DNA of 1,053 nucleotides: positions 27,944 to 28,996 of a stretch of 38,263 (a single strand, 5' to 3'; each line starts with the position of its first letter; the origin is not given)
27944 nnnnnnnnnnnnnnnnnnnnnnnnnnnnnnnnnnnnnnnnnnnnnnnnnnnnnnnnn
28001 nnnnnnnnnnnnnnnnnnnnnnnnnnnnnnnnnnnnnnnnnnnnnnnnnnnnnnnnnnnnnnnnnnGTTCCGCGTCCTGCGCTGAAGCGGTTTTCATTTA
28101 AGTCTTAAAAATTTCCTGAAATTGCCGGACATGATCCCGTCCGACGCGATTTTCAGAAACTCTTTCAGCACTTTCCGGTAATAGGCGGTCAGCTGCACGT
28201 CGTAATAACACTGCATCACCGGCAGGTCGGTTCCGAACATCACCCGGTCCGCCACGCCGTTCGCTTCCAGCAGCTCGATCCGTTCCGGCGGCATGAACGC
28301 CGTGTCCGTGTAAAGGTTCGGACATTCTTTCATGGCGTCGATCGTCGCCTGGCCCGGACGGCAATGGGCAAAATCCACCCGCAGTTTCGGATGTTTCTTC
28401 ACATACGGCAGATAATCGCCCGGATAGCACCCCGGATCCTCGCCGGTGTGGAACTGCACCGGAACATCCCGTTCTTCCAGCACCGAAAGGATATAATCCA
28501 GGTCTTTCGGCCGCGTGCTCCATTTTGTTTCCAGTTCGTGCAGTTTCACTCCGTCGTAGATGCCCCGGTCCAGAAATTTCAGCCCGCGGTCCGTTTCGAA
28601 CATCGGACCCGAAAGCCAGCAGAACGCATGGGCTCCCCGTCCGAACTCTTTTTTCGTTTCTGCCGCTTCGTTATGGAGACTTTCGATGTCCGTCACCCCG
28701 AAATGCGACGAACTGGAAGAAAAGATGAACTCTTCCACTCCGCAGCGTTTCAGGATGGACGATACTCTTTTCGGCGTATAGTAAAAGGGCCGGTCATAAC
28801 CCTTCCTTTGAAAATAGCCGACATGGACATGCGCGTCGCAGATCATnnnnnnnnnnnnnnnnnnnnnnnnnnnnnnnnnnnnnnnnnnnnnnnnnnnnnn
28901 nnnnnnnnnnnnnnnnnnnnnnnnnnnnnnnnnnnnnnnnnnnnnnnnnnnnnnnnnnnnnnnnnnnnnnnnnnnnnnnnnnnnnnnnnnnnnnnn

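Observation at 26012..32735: Candidate novel RiPP-type operon: Cys-rich peptide, two RRE-rSAM/SPASM enzymes, Amidohydro_2 and a tandem GT9 glycosyltransferase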

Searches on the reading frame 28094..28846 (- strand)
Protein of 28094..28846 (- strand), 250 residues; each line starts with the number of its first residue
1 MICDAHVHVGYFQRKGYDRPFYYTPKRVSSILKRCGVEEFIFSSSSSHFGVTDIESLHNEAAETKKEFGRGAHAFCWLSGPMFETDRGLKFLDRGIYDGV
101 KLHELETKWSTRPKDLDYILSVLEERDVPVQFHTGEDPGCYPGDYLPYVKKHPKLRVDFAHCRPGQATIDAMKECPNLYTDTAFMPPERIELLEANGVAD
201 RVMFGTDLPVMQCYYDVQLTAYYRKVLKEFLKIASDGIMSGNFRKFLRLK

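Call 3: search_protein_families(library=pfam, proteins=[window:28094-28846:-], max_evalue=0.01)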
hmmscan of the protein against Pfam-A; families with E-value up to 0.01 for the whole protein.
window:28094-28846:- (250 aa): 1 family
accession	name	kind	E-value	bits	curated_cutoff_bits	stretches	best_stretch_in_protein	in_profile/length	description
PF04909.20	Amidohydro_2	-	2.6e-15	57.4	26.4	1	86-212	96-251/289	Amidohydrolase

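Call 4: search_protein_families(library=ncbifam, proteins=[window:28094-28846:-], max_evalue=0.01)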
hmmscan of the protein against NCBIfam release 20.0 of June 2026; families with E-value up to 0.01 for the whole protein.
window:28094-28846:- (250 aa): 0 families

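Call 26: search_solved_structures(query=window:28094-28846:-, max_evalue=0.1)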
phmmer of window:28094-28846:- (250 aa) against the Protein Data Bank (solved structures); distinct sequences matched with E-value up to 0.1: 0.

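Call 51: find_homologous_proteins(query=window:28094-28846:-, max_evalue=0.00001)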
Query window:28094-28846:- (250 aa): 144 proteins with E <= 0.00001 among 368 candidates; the best 120 are listed.
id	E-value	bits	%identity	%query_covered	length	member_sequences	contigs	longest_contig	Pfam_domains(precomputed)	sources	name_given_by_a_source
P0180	8.0e-170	581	98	100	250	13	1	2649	PF04909.21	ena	-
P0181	4.1e-147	507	84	100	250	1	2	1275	PF04909.21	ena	-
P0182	3.8e-145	500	84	100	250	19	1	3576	PF04909.21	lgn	-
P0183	1.1e-141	489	82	100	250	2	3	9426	PF04909.21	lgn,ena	-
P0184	1.3e-141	489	81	100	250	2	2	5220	PF04909.21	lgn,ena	-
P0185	1.4e-139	482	79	100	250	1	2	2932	PF04909.21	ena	-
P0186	7.5e-138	476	80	96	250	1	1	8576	PF04909.21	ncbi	-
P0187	8.3e-125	434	73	99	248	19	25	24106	PF04909.21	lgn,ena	-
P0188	1.5e-102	361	63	100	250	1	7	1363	PF04909.21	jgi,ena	-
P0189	1.6e-85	305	56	100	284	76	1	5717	PF04909.21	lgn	-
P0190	3.0e-84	301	57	100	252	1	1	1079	PF04909.21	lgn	-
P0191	1.7e-83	298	55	99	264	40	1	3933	PF04909.21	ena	-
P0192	6.8e-83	296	56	100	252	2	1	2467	PF04909.21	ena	-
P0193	1.3e-82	295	54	99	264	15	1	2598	PF04909.21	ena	-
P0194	2.0e-82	295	55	99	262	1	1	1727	PF04909.21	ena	-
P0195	2.4e-82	294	54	99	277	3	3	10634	PF04909.21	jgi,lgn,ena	-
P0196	3.1e-82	294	54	99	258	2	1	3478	PF04909.21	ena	-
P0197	4.6e-82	294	57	99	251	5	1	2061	PF04909.21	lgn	-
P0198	5.0e-82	293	58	99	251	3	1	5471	PF04909.21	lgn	-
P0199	5.1e-82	293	54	99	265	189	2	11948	PF04909.21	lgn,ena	-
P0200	7.9e-82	293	54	99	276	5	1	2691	PF04909.21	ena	-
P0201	1.3e-81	292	55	99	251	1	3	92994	PF04909.21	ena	-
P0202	1.4e-81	292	55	99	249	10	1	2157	PF04909.21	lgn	-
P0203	1.6e-81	292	56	99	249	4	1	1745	PF04909.21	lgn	-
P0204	1.7e-81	292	55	99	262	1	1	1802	PF04909.21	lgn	-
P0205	3.5e-81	291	55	99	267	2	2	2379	PF04909.21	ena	-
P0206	5.1e-81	290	55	99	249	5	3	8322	PF04909.21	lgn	-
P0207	5.3e-81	290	54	99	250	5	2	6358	PF04909.21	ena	-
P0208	6.1e-81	290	53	100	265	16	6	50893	PF04909.21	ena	-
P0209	8.3e-81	289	53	100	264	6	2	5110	PF04909.21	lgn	-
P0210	8.6e-81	289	52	100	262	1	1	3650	PF04909.21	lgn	-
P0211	8.7e-81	289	55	99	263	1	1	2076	PF04909.21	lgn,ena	-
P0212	9.0e-81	289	55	99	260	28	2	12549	PF04909.21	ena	-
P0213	1.2e-80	289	53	99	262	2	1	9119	PF04909.21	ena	-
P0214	1.7e-80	288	56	99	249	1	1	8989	PF04909.21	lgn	-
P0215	2.4e-80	288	52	99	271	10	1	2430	PF04909.21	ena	-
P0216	2.8e-80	288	52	99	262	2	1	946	PF04909.21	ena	-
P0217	3.3e-80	287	52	99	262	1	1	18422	PF04909.21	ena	-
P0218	3.4e-80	287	55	99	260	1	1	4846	PF04909.21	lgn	-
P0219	3.5e-80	287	54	100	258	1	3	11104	PF04909.21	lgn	-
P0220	3.5e-80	287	53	99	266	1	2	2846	PF04909.21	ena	-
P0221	6.4e-80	287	56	98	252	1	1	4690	PF04909.21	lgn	-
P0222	6.9e-80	286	54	99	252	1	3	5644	PF04909.21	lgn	-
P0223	3.1e-79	284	53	99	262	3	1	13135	PF04909.21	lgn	-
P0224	3.2e-79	284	54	100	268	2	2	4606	PF04909.21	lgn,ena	-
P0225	3.5e-79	284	56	98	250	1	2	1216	PF04909.21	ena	-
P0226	5.3e-79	284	53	99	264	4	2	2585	PF04909.21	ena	-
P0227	1.3e-78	282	55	98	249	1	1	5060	PF04909.21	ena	-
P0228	2.0e-78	282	56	98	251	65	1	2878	PF04909.21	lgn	-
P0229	2.3e-78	281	54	99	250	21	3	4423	PF04909.21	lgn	-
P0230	2.9e-78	281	51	100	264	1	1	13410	PF04909.21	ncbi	-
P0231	3.3e-78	281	52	99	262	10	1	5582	PF04909.21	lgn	-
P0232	3.4e-78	281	52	99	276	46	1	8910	PF04909.21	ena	-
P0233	3.5e-78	281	53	98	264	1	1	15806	PF04909.21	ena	-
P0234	7.4e-78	280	54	99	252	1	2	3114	PF04909.21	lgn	-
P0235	1.2e-77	279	52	99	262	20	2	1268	PF04909.21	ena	-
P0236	1.7e-77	279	52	99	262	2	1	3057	PF04909.21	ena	-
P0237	4.6e-77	277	52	99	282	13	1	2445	PF04909.21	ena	-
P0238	1.3e-76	276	52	99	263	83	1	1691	PF04909.21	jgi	jgi:hypothetical protein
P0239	1.4e-76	276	52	99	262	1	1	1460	PF04909.21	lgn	-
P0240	1.5e-76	275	52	100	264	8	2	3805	PF04909.21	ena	-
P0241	7.4e-76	273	50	99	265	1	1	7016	PF04909.21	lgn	-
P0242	1.1e-75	273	52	99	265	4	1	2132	PF04909.21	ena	-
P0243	1.4e-75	272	50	100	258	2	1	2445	PF04909.21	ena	-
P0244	1.4e-75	272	52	99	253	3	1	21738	PF04909.21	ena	-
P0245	1.9e-75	272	53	99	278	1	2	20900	PF04909.21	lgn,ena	-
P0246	4.6e-75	271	52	98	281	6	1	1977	PF04909.21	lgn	-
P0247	1.0e-74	269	55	92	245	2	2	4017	PF04909.21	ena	-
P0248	1.1e-74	269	52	99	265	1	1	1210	PF04909.21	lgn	-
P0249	1.5e-74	269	51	99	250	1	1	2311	PF04909.21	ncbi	-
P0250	1.6e-74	269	53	99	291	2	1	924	PF04909.21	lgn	-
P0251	2.7e-74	268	51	99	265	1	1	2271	PF04909.21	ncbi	-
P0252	5.6e-74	267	51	99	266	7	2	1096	PF04909.21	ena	-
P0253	7.1e-74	267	53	99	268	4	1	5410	PF04909.21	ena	-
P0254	7.4e-74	267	51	100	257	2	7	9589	PF04909.21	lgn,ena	-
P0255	1.6e-73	266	51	99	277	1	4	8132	PF04909.21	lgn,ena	-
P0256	2.9e-73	265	51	99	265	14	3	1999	PF04909.21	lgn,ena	-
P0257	7.8e-73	263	52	99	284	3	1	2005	PF04909.21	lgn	-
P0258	1.0e-72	263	52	99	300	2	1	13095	PF04909.21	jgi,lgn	jgi:predicted TIM-barrel fold metal-dependent hydrolase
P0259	3.8e-72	261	51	99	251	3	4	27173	PF04909.21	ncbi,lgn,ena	-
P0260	5.3e-72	261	52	99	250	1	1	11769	PF04909.21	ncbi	-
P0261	1.1e-71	260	51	99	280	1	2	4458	PF04909.21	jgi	-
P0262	1.5e-71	259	43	100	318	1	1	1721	PF04909.21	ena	-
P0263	1.1e-70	256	48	99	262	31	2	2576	PF04909.21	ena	-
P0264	7.1e-70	254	50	99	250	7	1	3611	PF04909.21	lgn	-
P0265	7.5e-70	254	50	99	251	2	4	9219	PF04909.21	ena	-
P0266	6.0e-69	251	48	99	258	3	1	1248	PF04909.21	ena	-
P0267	2.3e-68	249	48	99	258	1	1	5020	PF04909.21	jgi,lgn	-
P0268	3.9e-68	248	49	99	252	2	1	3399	PF04909.21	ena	-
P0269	6.4e-68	247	52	87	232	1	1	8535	PF04909.21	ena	-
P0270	9.7e-68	247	50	99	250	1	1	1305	PF04909.21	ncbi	-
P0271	1.1e-67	246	50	99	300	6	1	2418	PF04909.21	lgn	-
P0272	5.8e-67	244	50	99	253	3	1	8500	PF04909.21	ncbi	-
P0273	5.9e-67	244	50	99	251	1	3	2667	PF04909.21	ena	-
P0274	5.9e-67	244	48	92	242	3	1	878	PF04909.21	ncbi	-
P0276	9.2e-66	240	44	99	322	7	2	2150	PF04909.21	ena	-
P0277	1.0e-63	233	56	75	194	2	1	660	PF04909.21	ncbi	-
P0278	1.7e-63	233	44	99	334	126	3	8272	PF04909.21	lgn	-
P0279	2.5e-63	232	51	85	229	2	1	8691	PF04909.21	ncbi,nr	ncbi:MAG: amidohydrolase family protein [Kiritimatiellae bacterium]|nr:amidohydrolase family protein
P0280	9.7e-63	230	45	99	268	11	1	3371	PF04909.21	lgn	-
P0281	6.3e-62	228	44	99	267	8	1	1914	PF04909.21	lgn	-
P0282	3.5e-61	225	50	87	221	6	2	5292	PF04909.21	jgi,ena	jgi:predicted TIM-barrel fold metal-dependent hydrolase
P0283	6.2e-61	224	50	84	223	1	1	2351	PF04909.21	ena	-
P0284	1.2e-60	223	43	99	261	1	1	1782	PF04909.21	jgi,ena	-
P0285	1.5e-60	223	43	99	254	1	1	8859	PF04909.21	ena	-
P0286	4.3e-60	222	43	98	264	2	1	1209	PF04909.21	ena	-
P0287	2.2e-59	219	43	99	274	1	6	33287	PF04909.21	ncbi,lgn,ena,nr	ncbi:MAG: amidohydrolase family protein [Kiritimatiellae bacterium]|nr:amidohydrolase family protein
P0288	6.2e-59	218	52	78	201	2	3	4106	PF04909.21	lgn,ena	-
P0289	1.2e-58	217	43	99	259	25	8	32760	PF04909.21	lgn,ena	-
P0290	1.4e-58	217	55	69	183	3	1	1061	PF04909.21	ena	-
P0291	1.0e-57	214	47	98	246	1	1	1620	PF04909.21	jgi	-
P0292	1.2e-57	213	43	98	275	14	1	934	PF04909.21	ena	-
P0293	8.9e-57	211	41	100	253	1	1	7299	PF04909.21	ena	-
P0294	3.0e-56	209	43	97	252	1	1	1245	PF04909.21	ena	-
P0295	3.0e-55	206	42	95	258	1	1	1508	PF04909.21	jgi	-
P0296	3.8e-55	205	41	99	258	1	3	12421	PF04909.21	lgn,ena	-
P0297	3.9e-55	205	42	99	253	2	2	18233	PF04909.21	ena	-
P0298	3.9e-55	205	44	90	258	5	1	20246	PF04909.21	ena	-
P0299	6.4e-55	205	41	99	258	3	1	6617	PF04909.21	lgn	-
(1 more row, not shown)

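Call 59: predict_structure(alignment_id=A4)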
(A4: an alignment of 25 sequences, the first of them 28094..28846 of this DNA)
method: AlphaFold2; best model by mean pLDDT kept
length: 250 residues; sequences in the alignment: 25
mean_pLDDT: 95.4   pTM: 0.92
mean pLDDT of the five models: 95.4, 95.3, 94.6, 94.2, 93.7
residues with pLDDT >= 90: 228; 70-90: 22; 50-70: 0; < 50: 0
segments of 3 or more residues with pLDDT < 50: none
pLDDT, mean of each block of 10 residues (from residue 1): 96 93 98 98 93 91 97 97 95 95 92 97 98 91 95 98 91 98 94 97 97 94 97 97 95
secondary structure, 60 per line:
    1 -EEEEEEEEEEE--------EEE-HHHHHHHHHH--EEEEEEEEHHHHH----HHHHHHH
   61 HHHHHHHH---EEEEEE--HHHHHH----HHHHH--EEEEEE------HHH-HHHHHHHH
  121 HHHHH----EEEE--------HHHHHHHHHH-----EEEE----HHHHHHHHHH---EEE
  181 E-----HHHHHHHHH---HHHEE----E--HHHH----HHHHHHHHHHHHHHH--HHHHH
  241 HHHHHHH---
elements in order: E2-12 E21-23 H25-34 E37-44 H45-49 H54-68 E72-77 H80-85 H90-94 E97-102 H113-125 E130-133 H142-151 E157-160 H165-174 E178-181 H187-195 H211-214 H219-233 H236-247

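Call 63: fold_search(model_id=the predicted structure, library=pdb)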
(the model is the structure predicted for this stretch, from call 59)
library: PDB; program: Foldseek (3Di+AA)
matches with E <= 10: 1691; with E <= 0.001: 257
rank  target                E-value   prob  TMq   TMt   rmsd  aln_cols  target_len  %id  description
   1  4ifk_B                4.4e-10  1.00  0.68  0.53   5.3       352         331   16  Arginines 51 and 239* from a Neighboring Subunit are Essential for Catalysis in a Zinc-dependent Decarboxylase (released 2013-09-18)
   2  2hbv_A                6.7e-10  1.00  0.70  0.55   5.3       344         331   16  Crystal Structure of alpha-Amino-beta-Carboxymuconate-epsilon-Semialdehyde-Decarboxylase (ACMSD) (released 2006-09-19)
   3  8yt2_A                1.1e-09  1.00  0.66  0.52   7.6       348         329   15  Crystal structure of ACMSD mutant W194A (released 2024-10-16)
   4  4ifk_A                1.6e-09  1.00  0.71  0.55   5.3       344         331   16  Arginines 51 and 239* from a Neighboring Subunit are Essential for Catalysis in a Zinc-dependent Decarboxylase (released 2013-09-18)
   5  4i6k                  1.6e-09  1.00  0.67  0.64   5.0       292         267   16  Crystal structure of probable 2-PYRONE-4,6-DICARBOXYLIC ACID HYDROLASE ABAYE1769 (TARGET EFI-505029) from Acinetobacter  (released 2012-12-12)
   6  4eri_B                2.2e-09  1.00  0.73  0.57   5.0       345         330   16  Evidence for a Dual Role of an Active Site Histidine in alpha-Amino-beta-Carboxymuconate-epsilon-Semialdehyde Decarbox (released 2012-08-22)
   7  8yt2_B                2.8e-09  1.00  0.65  0.51   8.2       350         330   15  Crystal structure of ACMSD mutant W194A (released 2024-10-16)
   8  4epk_A                3.0e-09  1.00  0.71  0.55   5.3       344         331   15  Evidence for a Dual Role of an Active Site Histidine in alpha-Amino-beta-Carboxymuconate-epsilon-Semialdehyde Decarbox (released 2012-08-22)
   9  3cjp_A                3.2e-09  1.00  0.70  0.67   4.4       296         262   16  Crystal structure of an uncharacterized amidohydrolase CAC3332 from Clostridium acetobutylicum (released 2008-03-25)
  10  2hbx_A                3.3e-09  1.00  0.64  0.50   7.6       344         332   15  Crystal Structure of alpha-Amino-beta-Carboxymuconate-epsilon-Semialdehyde-Decarboxylase (ACMSD) (released 2006-09-19)
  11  4era_A                3.5e-09  1.00  0.71  0.56   5.2       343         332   15  Evidence for a Dual Role of an Active Site Histidine in alpha-Amino-beta-Carboxymuconate-epsilon-Semialdehyde Decarbox (released 2012-08-22)
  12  4ifr_A                4.0e-09  1.00  0.72  0.56   5.2       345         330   15  2.40 Angstroms X-ray crystal structure of R239A 2-amino-3-carboxymuconate-6-semialdehyde decarboxylase from Pseudomona (released 2013-09-18)
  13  4eri_A                4.5e-09  1.00  0.72  0.56   5.1       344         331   15  Evidence for a Dual Role of an Active Site Histidine in alpha-Amino-beta-Carboxymuconate-epsilon-Semialdehyde Decarbox (released 2012-08-22)
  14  4ofc_A                4.5e-09  1.00  0.67  0.52   6.7       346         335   18  2.0 Angstroms X-ray crystal structure of human 2-amino-3-carboxymuconate-6-semialdehye decarboxylase (released 2014-11-19)
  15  6mgt_A                5.4e-09  1.00  0.71  0.56   5.3       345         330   16  Crystal structure of alpha-Amino-beta-Carboxymuconate-epsilon-Semialdehyde Decarboxylase Mutant H110A (released 2019-06-19)
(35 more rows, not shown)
